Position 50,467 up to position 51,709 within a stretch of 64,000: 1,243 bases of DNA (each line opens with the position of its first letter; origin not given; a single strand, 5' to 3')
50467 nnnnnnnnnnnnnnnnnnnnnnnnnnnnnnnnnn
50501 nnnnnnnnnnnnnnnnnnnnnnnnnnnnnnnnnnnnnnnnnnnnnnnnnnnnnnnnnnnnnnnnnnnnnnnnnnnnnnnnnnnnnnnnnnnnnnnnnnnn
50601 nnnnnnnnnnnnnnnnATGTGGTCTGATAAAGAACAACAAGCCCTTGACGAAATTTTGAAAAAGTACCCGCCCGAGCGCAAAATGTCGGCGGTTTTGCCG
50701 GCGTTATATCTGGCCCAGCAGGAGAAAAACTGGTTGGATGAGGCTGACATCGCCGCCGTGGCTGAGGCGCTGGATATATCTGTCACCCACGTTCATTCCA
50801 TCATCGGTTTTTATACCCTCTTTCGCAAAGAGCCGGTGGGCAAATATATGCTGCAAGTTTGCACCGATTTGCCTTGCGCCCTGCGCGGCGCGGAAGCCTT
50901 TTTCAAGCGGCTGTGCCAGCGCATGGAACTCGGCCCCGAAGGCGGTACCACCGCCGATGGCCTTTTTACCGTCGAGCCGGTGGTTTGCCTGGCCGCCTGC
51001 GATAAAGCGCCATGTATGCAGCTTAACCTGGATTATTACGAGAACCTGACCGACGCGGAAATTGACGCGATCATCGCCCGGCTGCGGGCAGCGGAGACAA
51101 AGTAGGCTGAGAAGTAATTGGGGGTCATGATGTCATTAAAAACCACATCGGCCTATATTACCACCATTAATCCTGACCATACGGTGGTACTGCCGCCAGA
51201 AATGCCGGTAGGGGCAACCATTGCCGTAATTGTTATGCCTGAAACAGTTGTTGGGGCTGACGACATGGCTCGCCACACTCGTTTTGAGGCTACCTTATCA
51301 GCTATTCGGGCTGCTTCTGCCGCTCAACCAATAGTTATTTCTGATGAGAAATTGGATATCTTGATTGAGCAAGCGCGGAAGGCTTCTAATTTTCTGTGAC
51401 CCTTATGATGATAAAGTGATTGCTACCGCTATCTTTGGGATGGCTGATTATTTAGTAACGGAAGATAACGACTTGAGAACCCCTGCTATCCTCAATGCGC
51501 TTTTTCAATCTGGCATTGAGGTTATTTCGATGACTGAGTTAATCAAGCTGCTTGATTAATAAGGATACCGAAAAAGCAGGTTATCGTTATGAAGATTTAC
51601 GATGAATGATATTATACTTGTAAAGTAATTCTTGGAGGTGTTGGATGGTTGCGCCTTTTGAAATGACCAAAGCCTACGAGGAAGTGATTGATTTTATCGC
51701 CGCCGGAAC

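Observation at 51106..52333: nuoE-nuoF junction invaded by a toxin-antitoxin remnant (antitoxin-like + truncated PIN) and a small-protein + HNH endonuclease cassette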

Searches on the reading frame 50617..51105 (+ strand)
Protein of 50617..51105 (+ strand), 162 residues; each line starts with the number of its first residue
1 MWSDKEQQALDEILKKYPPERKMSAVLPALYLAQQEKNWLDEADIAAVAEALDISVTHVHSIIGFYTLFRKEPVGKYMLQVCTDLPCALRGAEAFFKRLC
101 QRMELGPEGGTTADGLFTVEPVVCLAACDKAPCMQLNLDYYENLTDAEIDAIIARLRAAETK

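Call 3: search_protein_families(library=pfam, proteins=[window:50617-51105:+], max_evalue=1)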
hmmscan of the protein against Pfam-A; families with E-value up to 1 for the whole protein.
window:50617-51105:+ (162 aa): 3 families
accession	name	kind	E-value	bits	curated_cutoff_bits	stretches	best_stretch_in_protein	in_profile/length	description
PF01257.25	2Fe-2S_thioredx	-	1.5e-46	158.3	24.8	1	11-156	2-144/145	Thioredoxin-like [2Fe-2S] ferredoxin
PF21848.1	DUF6907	-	0.021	15.8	26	0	127-159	69-103/116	Domain of unknown function (DUF6907)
PF21531.3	Rv2175c_wHTH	-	0.026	15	27.1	1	44-63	17-36/57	DNA-binding protein Rv2175c, wHTH domain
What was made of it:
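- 50617..51105 (+): nuoE (Complex I 24-kDa, 2Fe-2S subunit). Left flank of the insertion. PF01257 at 1.5e-46, full-length match (call 3).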

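Call 13: find_encoding_contigs(protein=window:50617-51105:+, flank=10000, max_places=6)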
Protein window:50617-51105:+ (162 aa): no gene with exactly this product is on record in the collection.

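Call 52: find_related_loci(query=window:50617-51105:+, collection=metagenome_contigs, flank=6000)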
Query window:50617-51105:+ (162 aa) in metagenome_contigs; peptide patterns used: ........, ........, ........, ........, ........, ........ (x = any residue, [..] = any of these).
153 stretches matched a pattern; 37 encode a relative of the query (tblastn E <= 1e-3); 37 distinct loci.
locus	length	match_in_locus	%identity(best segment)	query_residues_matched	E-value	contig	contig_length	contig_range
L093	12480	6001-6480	83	1-160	3e-92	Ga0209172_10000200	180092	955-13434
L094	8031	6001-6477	81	1-159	3e-90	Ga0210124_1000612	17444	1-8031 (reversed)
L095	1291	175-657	79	2-162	1e-94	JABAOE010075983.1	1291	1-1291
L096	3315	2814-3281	80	1-157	2e-87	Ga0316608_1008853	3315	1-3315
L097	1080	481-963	78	2-162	2e-93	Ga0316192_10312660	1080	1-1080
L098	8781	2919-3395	81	2-160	1e-86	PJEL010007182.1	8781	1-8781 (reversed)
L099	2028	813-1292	78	1-162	9e-90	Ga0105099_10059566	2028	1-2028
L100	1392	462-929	80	2-157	1e-91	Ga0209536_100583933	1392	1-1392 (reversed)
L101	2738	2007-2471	81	1-157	4e-86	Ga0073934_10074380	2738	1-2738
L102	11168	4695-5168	77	1-160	5e-73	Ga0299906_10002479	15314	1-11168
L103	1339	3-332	81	47-157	1e-62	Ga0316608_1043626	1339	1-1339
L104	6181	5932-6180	78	1-83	7e-42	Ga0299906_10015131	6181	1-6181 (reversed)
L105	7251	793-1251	44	2-157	3e-41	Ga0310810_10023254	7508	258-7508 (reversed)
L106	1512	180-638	46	2-157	5e-41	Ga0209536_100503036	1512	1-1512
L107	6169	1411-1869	45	2-157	4e-39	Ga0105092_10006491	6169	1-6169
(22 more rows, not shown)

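Call 84: search_protein_families(library=pfam, proteins=[L103:390-1175:+], max_evalue=0.1)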
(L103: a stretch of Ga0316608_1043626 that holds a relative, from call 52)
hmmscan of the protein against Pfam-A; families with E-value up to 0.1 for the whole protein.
L103:390-1175:+ (261 aa): 12 families
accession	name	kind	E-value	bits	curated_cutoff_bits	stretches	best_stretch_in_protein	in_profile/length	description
PF08241.18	Methyltransf_11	-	2.3e-15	57.4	21.2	1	59-158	2-95/95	Methyltransferase domain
PF13489.12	Methyltransf_23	-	1.2e-14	54.8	27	1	50-202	19-162/164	Methyltransferase domain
PF13649.12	Methyltransf_25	-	4.1e-10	40.7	27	1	57-154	1-97/97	Methyltransferase domain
PF08242.18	Methyltransf_12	-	2.3e-06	28.7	30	1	59-156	2-98/98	Methyltransferase domain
PF13847.12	Methyltransf_31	-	5.8e-05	23.2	27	1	110-160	65-111/145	Methyltransferase domain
PF05148.21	Methyltransf_8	-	9.6e-05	22.8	27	1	43-179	62-178/219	Hypothetical methyltransferase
PF03848.20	TehB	-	0.00066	19.6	20.4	1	48-134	25-112/193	Tellurite resistance protein TehB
PF20922.3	Anamorsin_N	-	0.0021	18.2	27.1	1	116-222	50-140/163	Anamorsin, N-terminal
PF03141.22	Methyltransf_29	-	0.0054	15.8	23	1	55-165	119-223/506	Putative S-adenosyl-L-methionine-dependent methyltransferase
PF02353.26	CMAS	-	0.02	14.7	27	1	56-183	65-192/273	Mycolic acid cyclopropane synthetase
PF05175.20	MTS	-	0.081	13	23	0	51-90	30-67/170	Methyltransferase small domain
PF08275.17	DNAG_N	-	0.095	13.2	26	0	168-214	24-67/128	DNA primase catalytic core, N-terminal domain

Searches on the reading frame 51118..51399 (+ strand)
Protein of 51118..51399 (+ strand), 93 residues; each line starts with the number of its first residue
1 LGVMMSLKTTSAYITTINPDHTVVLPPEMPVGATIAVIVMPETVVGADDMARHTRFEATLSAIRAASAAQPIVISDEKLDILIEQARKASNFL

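Call 3: search_protein_families(library=pfam, proteins=[window:51118-51399:+], max_evalue=1)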
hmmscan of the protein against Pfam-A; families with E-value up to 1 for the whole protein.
window:51118-51399:+ (93 aa): 0 families

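Call 5: search_protein_families(library=ncbifam, proteins=[window:51118-51399:+], max_evalue=1)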
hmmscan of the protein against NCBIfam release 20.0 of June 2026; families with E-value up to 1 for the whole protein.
window:51118-51399:+ (93 aa): 0 families

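Call 6: search_protein_families(library=padloc, proteins=[window:51118-51399:+], max_evalue=1)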
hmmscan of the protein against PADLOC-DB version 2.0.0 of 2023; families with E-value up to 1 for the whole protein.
window:51118-51399:+ (93 aa): 0 families

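Call 7: search_protein_families(library=phrogs, proteins=[window:51118-51399:+], max_evalue=1)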
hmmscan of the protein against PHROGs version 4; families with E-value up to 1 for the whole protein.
window:51118-51399:+ (93 aa): 1 family
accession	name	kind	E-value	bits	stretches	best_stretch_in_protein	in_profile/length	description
phrog_10425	-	unknown function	0.29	12.3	1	28-48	9-29/78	-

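Call 24: find_homologous_proteins(query=window:51127-51399:+, max_evalue=0.001)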
Query window:51127-51399:+ (90 aa): 4 proteins with E <= 0.001 among 7 candidates.
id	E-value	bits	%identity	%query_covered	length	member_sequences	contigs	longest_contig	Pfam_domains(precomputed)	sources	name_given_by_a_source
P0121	4.4e-48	178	100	99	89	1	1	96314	-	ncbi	-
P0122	1.6e-24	103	66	94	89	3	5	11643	-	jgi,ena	-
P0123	7.5e-22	94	60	93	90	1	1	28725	-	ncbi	-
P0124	1.8e-19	87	56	94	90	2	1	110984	-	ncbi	-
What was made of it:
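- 51130..51399 (+): Antitoxin gene of a PIN_3-type module, 89 aa (93 aa from TTG 51118; ATG 51127 is also possible). Its last five codons (ASNFL) are new sequence created by the deletion. Only 4 homologues were found (call 24).
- Closest known: VapBC-type type II toxin-antitoxin modules with a PIN_3. Different: The antitoxin family is tiny (4 clusters found) and matches no named antitoxin family such as AbrB/MazE, RHH or Phd (calls 3, 5, 24).
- Checked: The database calls the start at ATG 51130, giving 89 aa (P0121, call 24).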

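Call 25: find_encoding_contigs(protein=P0121, flank=3000, max_places=3)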
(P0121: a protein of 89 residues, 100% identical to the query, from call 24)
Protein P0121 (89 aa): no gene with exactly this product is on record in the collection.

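Call 26: find_encoding_contigs(protein=P0124, flank=5000, max_places=3)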
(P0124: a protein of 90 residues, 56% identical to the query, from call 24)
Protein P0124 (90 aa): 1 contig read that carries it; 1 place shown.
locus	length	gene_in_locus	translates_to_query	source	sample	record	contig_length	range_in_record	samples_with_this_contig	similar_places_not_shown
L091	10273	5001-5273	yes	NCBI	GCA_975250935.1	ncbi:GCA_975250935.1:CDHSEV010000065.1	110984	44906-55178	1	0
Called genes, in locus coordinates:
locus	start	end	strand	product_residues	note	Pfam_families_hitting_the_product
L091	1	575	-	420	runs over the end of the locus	PF02812:ELFV_dehydrog_N, PF00208:ELFV_dehydrog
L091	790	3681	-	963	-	PF00005:ABC_tran (faint), PF02463:SMC_N (faint), PF13175:AAA_15 (faint), PF13191:AAA_16 (faint), PF13304:AAA_21 (faint), PF13555:AAA_29 (faint), PF17760:UvrA_inter, PF17755:UvrA_DNA-bind, +2 more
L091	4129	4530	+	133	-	-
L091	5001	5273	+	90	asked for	-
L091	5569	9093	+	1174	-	PF00128:Alpha-amylase (weak)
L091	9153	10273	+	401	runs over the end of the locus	PF00202:Aminotran_3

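Call 27: find_encoding_contigs(protein=P0123, flank=5000, max_places=3)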
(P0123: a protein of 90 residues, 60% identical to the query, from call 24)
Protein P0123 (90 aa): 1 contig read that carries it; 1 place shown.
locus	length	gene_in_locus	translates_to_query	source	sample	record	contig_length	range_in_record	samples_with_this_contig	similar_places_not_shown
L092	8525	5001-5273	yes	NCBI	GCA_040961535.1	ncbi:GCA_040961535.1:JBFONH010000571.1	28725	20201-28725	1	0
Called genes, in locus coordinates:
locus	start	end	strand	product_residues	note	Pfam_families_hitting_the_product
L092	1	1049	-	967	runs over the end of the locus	PF00005:ABC_tran (faint), PF02463:SMC_N (faint), PF13175:AAA_15 (faint), PF13191:AAA_16 (faint), PF13304:AAA_21 (faint), PF13555:AAA_29 (faint), PF17760:UvrA_inter, PF17755:UvrA_DNA-bind, +2 more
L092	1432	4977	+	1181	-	PF00128:Alpha-amylase (weak)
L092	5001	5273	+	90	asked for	-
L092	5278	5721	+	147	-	PF13470:PIN_3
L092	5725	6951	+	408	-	-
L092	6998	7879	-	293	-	-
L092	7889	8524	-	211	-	?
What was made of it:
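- On Type II toxin-antitoxin, VapBC / PIN_3 (cassette 1): The o93 homologue lies 4 nt upstream of an intact PIN_3 gene in L092 (call 27).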

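Call 84: search_protein_families(library=pfam, proteins=[L092:5001-5273:+, L092:5278-5721:+], max_evalue=0.1)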
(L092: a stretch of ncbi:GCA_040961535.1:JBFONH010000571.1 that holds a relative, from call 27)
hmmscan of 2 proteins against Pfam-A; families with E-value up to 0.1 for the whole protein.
L092:5001-5273:+ (90 aa): 0 families

L092:5278-5721:+ (147 aa): 3 families
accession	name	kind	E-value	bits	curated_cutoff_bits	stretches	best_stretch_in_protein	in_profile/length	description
PF13470.12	PIN_3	-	7e-17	62.7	27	1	2-110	1-114/115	PIN domain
PF01850.27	PIN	-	0.00098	20.2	23.6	1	3-114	1-116/120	PIN domain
PF24109.1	DUF7384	-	0.012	16.1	27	1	25-124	30-116/153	Family of unknown function (DUF7384)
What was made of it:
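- The intact antitoxin + PIN_3 pair in L092 (calls 27, 84).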

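Call 89: list_cluster_members(proteins=[P0121, P0123, P0124])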
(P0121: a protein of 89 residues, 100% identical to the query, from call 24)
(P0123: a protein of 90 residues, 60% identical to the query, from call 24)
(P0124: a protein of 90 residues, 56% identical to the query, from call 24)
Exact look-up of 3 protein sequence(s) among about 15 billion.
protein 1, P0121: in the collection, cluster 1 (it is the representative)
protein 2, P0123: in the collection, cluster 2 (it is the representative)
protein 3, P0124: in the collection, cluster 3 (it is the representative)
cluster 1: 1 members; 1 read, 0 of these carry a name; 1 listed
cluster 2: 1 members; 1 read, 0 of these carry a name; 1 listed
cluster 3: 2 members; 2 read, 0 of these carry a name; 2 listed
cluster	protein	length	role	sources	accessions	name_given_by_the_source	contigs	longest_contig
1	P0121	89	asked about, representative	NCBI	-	-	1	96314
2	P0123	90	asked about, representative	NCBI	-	-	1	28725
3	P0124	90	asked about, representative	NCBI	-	-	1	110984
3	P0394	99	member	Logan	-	-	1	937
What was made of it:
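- Tried and rejected: I could not name the source genome (call 89).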

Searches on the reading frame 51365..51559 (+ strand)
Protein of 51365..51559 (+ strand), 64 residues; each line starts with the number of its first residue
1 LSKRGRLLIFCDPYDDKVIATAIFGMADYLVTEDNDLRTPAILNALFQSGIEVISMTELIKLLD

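Call 3: search_protein_families(library=pfam, proteins=[window:51365-51559:+], max_evalue=1)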
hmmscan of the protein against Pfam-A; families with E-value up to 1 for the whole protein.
window:51365-51559:+ (64 aa): 1 family
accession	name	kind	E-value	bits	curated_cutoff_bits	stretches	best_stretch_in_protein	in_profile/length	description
PF13470.12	PIN_3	-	0.00034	21.9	27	1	8-35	87-114/115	PIN domain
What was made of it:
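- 51386..51559 (+): PIN_3 toxin remnant (pseudogene), equivalent to residues ~84-136 plus the tail of a 147-aa PIN. The mechanical ORF is 51365-51559. PIN_3 profile positions 87-114 of 115 only (call 3).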

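Call 5: search_protein_families(library=ncbifam, proteins=[window:51365-51559:+], max_evalue=1)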
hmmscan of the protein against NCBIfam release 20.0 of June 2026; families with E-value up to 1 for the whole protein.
window:51365-51559:+ (64 aa): 2 families
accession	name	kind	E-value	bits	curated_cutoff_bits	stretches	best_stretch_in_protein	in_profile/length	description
TIGR00305.1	TIGR00305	equivalog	0.00015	22.1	29.15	1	10-37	85-112/115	putative toxin-antitoxin system toxin component, PIN family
NF046100.1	RSP_2648_fam_PIN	equivalog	0.019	14.9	170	1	7-34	78-105/177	RSP_2648 family PIN domain-containing protein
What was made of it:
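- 51386..51559 (+): TIGR00305 positions 85-112 of 115 (call 5).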

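Call 6: search_protein_families(library=padloc, proteins=[window:51365-51559:+], max_evalue=1)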
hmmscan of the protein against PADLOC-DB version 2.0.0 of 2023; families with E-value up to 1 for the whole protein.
window:51365-51559:+ (64 aa): 1 family
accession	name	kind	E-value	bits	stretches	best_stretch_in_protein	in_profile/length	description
PDLC04421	PDC-M11A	-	0.0017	15.1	1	12-63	95-143/486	-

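Call 7: search_protein_families(library=phrogs, proteins=[window:51365-51559:+], max_evalue=1)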
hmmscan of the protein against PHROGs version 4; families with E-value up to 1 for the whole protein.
window:51365-51559:+ (64 aa): 2 families
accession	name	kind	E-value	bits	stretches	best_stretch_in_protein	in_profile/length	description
phrog_14427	-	unknown function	0.013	16.4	1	8-47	84-124/139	-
phrog_22828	-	unknown function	0.16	13.1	0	7-31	48-72/88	-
